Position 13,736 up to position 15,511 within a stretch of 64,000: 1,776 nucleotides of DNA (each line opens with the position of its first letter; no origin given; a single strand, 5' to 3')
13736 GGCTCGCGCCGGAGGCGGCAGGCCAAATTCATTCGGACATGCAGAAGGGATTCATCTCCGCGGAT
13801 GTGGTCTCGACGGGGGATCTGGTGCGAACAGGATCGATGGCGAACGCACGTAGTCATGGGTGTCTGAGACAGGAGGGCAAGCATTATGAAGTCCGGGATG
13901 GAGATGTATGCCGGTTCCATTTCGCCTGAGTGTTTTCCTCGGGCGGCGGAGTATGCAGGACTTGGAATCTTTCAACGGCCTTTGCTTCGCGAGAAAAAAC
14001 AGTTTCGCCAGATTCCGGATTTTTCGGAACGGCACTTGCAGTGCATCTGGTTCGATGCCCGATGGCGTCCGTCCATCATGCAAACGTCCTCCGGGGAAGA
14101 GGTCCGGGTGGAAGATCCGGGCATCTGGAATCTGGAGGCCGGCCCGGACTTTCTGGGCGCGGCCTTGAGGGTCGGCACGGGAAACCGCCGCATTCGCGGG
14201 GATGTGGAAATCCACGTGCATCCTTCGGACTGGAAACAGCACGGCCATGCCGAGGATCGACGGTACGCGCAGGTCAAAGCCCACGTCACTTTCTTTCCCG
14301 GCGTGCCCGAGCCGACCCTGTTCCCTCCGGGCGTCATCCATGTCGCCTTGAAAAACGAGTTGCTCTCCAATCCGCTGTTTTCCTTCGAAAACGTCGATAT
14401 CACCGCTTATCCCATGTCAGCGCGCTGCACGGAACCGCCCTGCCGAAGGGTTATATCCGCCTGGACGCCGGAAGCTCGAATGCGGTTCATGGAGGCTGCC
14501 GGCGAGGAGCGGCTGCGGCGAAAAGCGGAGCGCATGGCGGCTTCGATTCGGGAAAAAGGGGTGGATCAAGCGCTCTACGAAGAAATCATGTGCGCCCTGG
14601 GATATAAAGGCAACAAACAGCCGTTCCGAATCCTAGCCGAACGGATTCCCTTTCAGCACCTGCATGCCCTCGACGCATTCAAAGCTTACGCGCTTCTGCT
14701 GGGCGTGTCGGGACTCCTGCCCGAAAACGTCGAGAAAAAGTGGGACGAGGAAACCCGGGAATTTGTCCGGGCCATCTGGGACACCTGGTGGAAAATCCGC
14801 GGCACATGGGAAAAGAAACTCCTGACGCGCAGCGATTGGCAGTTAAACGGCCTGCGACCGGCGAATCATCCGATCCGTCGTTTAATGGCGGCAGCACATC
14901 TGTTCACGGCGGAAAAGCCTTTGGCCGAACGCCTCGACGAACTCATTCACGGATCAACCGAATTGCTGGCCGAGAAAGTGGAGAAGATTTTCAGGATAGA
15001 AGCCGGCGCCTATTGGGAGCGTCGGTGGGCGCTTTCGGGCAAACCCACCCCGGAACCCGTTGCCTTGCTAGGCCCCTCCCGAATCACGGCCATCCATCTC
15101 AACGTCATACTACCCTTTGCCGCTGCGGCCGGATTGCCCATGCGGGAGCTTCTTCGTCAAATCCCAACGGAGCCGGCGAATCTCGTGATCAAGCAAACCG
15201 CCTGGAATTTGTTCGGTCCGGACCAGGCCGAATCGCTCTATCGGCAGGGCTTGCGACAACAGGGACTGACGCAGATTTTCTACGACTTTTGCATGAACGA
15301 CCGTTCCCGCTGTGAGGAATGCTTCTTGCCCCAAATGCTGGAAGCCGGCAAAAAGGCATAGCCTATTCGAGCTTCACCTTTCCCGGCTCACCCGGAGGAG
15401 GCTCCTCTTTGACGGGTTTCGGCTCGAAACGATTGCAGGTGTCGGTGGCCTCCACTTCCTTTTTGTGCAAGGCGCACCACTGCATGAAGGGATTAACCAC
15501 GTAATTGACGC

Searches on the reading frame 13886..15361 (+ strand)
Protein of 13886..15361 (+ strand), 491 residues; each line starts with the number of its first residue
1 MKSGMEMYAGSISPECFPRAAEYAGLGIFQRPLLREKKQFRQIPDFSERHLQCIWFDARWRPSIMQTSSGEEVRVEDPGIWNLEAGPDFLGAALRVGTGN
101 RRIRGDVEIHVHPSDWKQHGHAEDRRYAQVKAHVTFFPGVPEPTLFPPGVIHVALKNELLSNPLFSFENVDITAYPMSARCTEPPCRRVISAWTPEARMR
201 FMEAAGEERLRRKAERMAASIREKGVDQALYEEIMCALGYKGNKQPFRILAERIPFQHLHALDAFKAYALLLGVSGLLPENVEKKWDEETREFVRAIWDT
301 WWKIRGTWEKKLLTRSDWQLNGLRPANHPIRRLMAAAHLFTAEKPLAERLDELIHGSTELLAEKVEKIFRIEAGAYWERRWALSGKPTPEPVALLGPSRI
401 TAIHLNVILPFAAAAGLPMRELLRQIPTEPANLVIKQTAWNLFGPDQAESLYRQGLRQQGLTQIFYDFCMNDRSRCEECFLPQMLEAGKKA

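Call 20: search_protein_families(library=pfam, proteins=[window:13886-15361:+], max_evalue=0.001)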
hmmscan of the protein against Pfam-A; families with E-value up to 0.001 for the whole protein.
window:13886-15361:+ (491 aa): 1 family
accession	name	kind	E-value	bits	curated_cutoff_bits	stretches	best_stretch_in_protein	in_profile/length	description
PF11013.13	DUF2851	-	4.3e-55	187.7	25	1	48-415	1-349/375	Protein of unknown function (DUF2851)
